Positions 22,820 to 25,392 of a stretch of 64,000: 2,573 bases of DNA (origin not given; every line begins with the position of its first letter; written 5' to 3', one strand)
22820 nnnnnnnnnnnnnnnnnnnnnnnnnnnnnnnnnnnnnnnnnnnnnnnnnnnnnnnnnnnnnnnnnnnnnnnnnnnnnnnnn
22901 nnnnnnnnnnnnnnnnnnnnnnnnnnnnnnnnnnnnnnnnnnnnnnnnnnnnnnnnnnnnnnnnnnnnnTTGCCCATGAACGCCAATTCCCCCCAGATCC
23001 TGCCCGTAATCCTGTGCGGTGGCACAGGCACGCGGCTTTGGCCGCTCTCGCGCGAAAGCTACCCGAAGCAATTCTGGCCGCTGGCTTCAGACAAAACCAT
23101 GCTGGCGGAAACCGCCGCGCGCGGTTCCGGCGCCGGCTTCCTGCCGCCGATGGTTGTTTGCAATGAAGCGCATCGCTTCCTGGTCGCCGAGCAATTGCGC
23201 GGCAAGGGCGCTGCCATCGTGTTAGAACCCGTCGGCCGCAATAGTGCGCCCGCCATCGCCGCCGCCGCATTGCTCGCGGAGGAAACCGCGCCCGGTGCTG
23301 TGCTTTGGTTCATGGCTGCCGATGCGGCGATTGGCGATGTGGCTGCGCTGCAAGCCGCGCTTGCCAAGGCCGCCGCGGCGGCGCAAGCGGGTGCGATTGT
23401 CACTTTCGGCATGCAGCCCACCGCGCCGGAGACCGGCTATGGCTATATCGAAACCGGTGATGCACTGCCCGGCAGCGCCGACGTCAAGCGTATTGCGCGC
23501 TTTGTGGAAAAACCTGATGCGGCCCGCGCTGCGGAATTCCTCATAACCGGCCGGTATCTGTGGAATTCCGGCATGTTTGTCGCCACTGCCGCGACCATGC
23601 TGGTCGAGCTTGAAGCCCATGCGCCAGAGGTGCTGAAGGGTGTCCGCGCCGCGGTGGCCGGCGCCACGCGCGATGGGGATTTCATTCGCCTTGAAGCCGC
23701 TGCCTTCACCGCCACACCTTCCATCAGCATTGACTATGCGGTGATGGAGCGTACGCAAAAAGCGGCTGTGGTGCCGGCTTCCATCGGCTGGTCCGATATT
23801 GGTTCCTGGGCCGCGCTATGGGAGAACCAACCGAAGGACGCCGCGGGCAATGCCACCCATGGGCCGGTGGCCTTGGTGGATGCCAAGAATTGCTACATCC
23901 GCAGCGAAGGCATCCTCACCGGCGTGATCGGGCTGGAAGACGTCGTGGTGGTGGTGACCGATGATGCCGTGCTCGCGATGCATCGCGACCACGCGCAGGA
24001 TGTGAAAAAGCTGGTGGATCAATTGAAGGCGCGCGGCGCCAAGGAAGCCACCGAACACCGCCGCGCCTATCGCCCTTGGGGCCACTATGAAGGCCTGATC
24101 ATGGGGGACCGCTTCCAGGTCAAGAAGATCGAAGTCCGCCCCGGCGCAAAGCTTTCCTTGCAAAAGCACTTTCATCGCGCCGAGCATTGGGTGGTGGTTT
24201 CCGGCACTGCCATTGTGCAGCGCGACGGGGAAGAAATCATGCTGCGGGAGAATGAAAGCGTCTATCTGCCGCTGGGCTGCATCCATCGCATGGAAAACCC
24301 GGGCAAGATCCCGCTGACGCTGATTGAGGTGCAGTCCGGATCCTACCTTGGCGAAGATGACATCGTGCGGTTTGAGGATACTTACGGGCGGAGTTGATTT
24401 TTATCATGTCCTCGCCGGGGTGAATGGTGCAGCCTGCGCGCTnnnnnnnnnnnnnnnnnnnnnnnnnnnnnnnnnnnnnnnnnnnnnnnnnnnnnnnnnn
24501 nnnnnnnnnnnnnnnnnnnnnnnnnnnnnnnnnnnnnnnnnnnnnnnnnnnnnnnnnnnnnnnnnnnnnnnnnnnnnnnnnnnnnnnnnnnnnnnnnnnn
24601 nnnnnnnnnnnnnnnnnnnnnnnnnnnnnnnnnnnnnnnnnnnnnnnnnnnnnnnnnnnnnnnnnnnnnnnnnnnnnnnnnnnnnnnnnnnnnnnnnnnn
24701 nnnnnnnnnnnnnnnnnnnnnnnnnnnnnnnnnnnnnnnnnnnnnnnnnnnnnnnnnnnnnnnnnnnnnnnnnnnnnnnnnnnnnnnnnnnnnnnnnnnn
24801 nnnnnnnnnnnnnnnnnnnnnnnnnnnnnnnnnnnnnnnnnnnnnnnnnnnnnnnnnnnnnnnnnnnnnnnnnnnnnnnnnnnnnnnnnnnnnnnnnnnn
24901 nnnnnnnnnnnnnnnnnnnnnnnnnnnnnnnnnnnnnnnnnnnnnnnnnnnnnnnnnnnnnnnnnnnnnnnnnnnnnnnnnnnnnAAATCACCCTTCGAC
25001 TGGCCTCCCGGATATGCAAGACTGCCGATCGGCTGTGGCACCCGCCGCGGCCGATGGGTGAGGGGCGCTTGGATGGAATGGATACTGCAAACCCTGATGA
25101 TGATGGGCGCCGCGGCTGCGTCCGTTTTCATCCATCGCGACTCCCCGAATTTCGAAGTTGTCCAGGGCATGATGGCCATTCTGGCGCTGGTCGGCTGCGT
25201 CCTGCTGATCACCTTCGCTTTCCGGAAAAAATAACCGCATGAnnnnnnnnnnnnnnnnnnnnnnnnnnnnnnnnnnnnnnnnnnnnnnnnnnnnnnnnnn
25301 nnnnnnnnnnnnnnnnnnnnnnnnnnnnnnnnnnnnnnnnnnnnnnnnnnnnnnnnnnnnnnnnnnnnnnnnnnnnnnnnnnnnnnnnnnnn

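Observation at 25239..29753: Hhe-type defence helicase with intact motor but apparently dead nuclease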

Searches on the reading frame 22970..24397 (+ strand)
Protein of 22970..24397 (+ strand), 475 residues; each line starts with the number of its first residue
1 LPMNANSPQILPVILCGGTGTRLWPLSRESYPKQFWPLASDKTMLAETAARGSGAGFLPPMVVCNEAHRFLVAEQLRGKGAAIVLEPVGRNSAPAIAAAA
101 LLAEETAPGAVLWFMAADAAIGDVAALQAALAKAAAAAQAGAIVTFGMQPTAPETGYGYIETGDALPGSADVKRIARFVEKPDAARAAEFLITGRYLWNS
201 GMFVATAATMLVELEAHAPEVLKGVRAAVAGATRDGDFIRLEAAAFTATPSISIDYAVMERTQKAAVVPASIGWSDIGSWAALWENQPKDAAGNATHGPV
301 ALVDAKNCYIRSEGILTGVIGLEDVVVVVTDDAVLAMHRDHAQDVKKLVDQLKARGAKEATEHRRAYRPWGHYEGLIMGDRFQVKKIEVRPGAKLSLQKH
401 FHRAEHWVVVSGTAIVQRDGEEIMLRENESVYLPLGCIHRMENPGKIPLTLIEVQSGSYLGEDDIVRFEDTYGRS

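Call 19: search_protein_families(library=pfam, proteins=[window:22970-24397:+], max_evalue=0.01)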
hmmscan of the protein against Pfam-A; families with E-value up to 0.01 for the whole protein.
window:22970-24397:+ (475 aa): 5 families
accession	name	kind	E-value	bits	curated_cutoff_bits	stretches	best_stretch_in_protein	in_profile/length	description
PF01050.24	MannoseP_isomer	-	7.7e-55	184.5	23.6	1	357-470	3-116/116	Mannose-6-phosphate isomerase C-terminal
PF00483.29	NTP_transferase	-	3.7e-53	181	21.2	1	12-291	2-243/245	Nucleotidyl transferase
PF22640.1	ManC_GMP_beta-helix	-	1.2e-13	51.1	27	1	301-352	4-55/55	MannoseP isomerase/GMP-like beta-helix domain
PF07883.17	Cupin_2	-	1.8e-10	40.8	27.2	1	387-454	3-69/70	Cupin domain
PF12804.13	NTP_transf_3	-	1.6e-07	32.1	27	1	13-149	2-126/160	MobA-like NTP transferase domain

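Call 64: search_protein_families(library=padloc, proteins=[window:22970-24397:+], max_evalue=0.001)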
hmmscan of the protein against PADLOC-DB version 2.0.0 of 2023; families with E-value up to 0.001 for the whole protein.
window:22970-24397:+ (475 aa): 0 families

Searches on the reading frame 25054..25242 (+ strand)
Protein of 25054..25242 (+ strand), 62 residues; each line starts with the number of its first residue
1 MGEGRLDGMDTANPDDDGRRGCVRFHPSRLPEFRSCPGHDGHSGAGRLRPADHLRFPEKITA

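Call 19: search_protein_families(library=pfam, proteins=[window:25054-25242:+], max_evalue=0.01)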
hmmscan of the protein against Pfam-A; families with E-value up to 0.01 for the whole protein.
window:25054-25242:+ (62 aa): 0 families

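Call 53: search_protein_families(library=pfam, proteins=[window:25073-25231:+], max_evalue=10)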
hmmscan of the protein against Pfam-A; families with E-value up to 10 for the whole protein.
seq(53 aa): 2 families
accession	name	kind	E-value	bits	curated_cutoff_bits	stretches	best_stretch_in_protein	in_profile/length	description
PF11992.13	TgpA_N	-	0.14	11.6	30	1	2-50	18-68/333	TgpA N-terminal domain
PF07589.16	PEP-CTERM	-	0.17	12.5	20.7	1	7-22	7-23/24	PEP-CTERM motif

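Call 54: find_homologous_proteins(query=window:25073-25231:+, max_evalue=0.01)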
Query seq(53 aa) (53 aa): 61 proteins with E <= 0.01 among 61 candidates.
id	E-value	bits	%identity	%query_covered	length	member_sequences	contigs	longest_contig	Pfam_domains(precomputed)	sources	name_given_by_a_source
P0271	7.6e-36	136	57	100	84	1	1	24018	-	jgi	-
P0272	2.8e-26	106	98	100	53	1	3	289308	-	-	-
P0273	3.4e-26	106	98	100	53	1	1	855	-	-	-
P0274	3.6e-26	106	98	100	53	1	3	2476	-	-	-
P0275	5.0e-26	105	98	100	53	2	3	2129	-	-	-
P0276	5.3e-26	105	98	100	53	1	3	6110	-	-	-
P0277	5.8e-26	105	98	100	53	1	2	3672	-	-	-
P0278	1.1e-25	104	98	100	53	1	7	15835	-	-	-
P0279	1.3e-25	104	96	100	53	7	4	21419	-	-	-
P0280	1.4e-25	104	94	100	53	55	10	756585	-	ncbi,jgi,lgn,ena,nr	ncbi:MAG: hypothetical protein ING09_08530 [Roseomonas sp.]|jgi:hypothetical protein|nr:hypothetical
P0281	1.6e-25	104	96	100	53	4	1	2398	-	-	-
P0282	2.2e-25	103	98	100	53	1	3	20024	-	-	-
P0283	2.3e-25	103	98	100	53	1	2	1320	-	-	-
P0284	5.3e-25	102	94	100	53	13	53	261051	-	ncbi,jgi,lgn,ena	ncbi:MAG: hypothetical protein ACR2IG_12380 [Roseomonas sp.]|jgi:hypothetical protein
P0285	7.9e-25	102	94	100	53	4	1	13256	-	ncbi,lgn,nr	ncbi:MAG: hypothetical protein INF79_07265 [Roseomonas sp.]|nr:hypothetical protein [Roseomonas sp.]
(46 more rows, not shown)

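Call 64: search_protein_families(library=padloc, proteins=[window:25073-25234:+], max_evalue=0.001)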
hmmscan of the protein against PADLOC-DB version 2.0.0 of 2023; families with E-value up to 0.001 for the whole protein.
window:25073-25234:+ (53 aa): 0 families
